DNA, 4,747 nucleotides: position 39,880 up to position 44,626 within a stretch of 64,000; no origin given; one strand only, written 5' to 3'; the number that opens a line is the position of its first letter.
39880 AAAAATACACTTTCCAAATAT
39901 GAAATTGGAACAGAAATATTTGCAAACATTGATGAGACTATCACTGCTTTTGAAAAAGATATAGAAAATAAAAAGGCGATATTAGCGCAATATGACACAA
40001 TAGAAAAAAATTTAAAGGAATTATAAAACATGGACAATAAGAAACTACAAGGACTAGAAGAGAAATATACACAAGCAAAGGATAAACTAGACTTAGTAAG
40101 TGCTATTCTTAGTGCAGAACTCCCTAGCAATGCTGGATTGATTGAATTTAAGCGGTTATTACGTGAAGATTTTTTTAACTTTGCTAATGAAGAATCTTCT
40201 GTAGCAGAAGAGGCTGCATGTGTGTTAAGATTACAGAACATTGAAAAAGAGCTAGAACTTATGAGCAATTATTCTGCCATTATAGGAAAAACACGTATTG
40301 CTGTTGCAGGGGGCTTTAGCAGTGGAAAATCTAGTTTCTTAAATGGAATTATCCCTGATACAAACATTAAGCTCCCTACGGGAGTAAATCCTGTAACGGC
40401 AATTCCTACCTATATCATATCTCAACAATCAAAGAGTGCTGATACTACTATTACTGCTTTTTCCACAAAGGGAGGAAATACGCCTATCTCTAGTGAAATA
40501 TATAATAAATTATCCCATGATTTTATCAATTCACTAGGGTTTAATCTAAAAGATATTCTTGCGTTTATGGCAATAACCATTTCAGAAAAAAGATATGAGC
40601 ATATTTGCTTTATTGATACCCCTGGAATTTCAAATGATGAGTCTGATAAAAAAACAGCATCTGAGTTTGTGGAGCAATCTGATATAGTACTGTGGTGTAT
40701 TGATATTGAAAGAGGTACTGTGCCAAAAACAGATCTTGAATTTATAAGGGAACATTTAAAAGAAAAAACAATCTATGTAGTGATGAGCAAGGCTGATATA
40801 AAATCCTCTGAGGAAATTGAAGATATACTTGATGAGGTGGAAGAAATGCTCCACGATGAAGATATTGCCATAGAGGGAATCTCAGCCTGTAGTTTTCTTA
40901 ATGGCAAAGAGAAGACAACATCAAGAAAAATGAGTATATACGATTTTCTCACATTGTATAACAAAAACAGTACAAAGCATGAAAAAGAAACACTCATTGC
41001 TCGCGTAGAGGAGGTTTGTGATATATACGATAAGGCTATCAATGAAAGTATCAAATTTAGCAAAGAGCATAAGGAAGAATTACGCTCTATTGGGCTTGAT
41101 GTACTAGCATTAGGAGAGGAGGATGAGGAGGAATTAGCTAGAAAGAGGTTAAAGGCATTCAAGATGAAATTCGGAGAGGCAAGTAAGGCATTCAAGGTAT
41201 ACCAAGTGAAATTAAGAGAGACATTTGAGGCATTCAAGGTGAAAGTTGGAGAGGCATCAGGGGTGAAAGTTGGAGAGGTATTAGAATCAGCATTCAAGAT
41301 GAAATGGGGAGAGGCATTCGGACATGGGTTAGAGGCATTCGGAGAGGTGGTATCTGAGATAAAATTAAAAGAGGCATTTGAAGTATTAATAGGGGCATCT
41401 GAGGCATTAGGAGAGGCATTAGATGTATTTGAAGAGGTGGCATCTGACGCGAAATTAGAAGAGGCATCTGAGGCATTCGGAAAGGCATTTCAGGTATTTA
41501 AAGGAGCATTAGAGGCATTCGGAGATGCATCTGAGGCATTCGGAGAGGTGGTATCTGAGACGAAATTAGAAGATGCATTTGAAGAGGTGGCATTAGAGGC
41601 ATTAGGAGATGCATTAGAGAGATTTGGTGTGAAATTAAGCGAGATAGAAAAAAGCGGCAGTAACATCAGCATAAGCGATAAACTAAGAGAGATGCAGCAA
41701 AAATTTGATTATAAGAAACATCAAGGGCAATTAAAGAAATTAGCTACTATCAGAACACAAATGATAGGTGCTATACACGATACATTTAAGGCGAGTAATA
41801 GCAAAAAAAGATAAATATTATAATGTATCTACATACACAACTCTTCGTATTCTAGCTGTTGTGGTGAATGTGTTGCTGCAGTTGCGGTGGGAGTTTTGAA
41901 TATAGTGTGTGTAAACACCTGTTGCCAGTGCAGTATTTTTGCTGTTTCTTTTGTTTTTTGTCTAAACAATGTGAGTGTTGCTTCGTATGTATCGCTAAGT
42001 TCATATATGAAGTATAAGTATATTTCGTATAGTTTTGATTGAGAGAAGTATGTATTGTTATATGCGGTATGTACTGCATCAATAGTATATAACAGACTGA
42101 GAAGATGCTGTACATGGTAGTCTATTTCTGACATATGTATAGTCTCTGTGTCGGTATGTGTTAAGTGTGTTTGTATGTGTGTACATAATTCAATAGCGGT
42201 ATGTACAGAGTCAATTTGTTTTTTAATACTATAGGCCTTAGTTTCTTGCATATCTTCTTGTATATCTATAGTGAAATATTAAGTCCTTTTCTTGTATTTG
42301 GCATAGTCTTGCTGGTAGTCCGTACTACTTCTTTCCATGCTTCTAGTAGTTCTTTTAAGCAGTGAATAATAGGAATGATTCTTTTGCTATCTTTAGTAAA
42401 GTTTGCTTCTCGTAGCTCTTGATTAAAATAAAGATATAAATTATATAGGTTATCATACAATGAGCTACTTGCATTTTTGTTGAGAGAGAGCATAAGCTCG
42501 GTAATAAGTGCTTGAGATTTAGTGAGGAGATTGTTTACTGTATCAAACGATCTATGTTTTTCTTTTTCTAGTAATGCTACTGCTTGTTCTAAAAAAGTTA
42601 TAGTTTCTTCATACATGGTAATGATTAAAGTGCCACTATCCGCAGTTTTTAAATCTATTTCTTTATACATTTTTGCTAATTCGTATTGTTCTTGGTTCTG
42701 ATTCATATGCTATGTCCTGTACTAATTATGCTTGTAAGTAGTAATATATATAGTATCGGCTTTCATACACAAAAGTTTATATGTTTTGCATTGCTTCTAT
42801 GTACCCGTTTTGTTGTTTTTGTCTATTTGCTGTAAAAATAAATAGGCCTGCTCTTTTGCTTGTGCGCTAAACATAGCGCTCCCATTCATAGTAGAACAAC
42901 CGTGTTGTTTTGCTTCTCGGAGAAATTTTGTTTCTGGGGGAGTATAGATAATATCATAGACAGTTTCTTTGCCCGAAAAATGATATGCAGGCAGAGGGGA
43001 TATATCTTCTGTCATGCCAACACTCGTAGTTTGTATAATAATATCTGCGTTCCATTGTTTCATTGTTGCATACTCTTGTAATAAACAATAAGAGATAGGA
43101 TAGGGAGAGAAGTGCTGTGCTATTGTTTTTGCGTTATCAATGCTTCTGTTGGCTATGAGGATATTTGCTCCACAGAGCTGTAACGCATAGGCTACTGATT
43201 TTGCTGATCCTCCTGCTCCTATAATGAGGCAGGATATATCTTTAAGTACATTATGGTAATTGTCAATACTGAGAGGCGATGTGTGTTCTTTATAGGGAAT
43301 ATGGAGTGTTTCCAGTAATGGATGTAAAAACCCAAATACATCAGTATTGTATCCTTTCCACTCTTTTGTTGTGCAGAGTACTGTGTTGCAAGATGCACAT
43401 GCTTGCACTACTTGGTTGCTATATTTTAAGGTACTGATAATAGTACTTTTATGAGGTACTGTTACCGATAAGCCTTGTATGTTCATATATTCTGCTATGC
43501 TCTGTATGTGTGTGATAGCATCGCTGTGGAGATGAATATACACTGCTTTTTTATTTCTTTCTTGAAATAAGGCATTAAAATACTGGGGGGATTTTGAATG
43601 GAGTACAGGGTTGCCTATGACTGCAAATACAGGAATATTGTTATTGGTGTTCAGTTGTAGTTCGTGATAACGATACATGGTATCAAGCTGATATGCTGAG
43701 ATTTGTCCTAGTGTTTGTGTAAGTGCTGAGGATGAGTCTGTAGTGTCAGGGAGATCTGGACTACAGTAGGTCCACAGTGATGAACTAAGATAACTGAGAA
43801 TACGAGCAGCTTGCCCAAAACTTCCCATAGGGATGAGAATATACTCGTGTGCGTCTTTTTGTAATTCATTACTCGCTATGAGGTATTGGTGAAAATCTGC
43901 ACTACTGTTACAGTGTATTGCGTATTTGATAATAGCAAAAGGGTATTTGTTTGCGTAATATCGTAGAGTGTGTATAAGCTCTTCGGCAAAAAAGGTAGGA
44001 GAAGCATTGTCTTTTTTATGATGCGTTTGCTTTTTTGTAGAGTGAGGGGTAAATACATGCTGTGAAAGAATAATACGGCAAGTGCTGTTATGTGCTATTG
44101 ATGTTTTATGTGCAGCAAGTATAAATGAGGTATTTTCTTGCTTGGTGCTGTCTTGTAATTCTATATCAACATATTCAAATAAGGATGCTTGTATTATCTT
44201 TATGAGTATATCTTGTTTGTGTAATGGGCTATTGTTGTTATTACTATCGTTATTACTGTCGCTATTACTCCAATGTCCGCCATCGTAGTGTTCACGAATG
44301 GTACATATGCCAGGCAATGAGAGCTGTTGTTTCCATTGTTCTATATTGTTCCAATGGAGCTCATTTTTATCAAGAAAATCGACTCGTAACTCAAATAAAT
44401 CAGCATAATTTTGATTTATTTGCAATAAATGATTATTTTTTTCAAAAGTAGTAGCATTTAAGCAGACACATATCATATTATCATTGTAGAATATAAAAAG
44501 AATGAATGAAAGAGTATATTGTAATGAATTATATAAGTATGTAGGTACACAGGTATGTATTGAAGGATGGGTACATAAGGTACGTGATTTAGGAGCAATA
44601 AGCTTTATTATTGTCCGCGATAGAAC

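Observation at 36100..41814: Operon of three tandem dynamin-like GTPases (LeoABC/Eleos-like) adjacent to a toxin-antitoxin-like pair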

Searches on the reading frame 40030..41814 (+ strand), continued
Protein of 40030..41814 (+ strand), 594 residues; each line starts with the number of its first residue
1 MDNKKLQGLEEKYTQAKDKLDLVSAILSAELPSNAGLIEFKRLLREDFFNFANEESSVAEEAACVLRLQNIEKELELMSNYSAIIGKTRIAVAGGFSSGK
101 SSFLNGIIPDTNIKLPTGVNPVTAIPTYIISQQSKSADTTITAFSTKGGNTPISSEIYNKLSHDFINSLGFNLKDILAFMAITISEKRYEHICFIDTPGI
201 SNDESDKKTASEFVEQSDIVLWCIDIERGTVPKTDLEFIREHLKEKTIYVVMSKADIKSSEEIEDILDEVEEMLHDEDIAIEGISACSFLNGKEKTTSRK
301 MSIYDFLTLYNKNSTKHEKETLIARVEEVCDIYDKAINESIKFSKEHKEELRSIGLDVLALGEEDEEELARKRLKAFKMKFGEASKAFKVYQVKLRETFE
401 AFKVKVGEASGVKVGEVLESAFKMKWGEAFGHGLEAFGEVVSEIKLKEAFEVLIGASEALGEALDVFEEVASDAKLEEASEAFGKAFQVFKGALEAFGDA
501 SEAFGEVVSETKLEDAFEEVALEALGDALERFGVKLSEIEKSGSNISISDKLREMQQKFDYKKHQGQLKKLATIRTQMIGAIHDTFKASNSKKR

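Call 90: find_related_loci(query=A1, collection=viral_contigs, flank=8000)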
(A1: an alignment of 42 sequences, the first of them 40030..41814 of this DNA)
Query A1 (594 aa) in viral_contigs; peptide patterns used: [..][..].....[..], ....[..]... (x = any residue, [..] = any of these).
130 stretches matched a pattern, but none encodes a relative of the query by tblastn (E <= 1e-3).

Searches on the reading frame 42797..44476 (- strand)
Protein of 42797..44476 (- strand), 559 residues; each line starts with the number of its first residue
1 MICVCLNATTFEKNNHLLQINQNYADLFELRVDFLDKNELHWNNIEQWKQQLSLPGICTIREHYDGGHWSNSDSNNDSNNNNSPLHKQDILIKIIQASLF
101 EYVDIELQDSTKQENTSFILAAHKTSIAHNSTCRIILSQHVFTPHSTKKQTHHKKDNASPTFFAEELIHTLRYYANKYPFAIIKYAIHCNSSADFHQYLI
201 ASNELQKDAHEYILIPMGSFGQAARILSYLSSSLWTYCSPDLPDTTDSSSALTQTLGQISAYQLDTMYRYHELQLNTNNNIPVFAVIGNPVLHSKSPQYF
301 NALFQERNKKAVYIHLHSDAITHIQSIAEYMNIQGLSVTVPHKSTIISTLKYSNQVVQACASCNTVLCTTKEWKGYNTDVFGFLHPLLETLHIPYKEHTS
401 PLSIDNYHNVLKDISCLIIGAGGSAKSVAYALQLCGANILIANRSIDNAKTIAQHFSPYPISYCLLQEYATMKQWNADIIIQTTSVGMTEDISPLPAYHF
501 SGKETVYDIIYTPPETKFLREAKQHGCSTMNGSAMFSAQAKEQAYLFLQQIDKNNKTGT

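Call 3: search_protein_families(library=pfam, proteins=[window:42797-44476:-], max_evalue=0.01)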
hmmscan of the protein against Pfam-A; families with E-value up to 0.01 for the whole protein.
window:42797-44476:- (559 aa): 5 families
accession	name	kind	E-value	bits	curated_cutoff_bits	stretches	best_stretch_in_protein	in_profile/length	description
PF01487.21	DHquinase_I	-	5.8e-21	76.1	22.2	1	3-244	1-210/230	Type I 3-dehydroquinase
PF08501.16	Shikimate_dh_N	-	1.3e-16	61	27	1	286-366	1-83/83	Shikimate dehydrogenase substrate binding domain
PF01488.26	Shikimate_DH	-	4.9e-10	40.1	24.3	1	410-485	9-84/138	Shikimate / quinate 5-dehydrogenase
PF03807.23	F420_oxidored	-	0.0026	18.8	21.6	1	418-483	4-66/94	NADP oxidoreductase coenzyme F420-dependent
PF17836.7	PglD_N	-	0.0064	17.5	23.4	0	417-481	3-63/78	PglD N-terminal domain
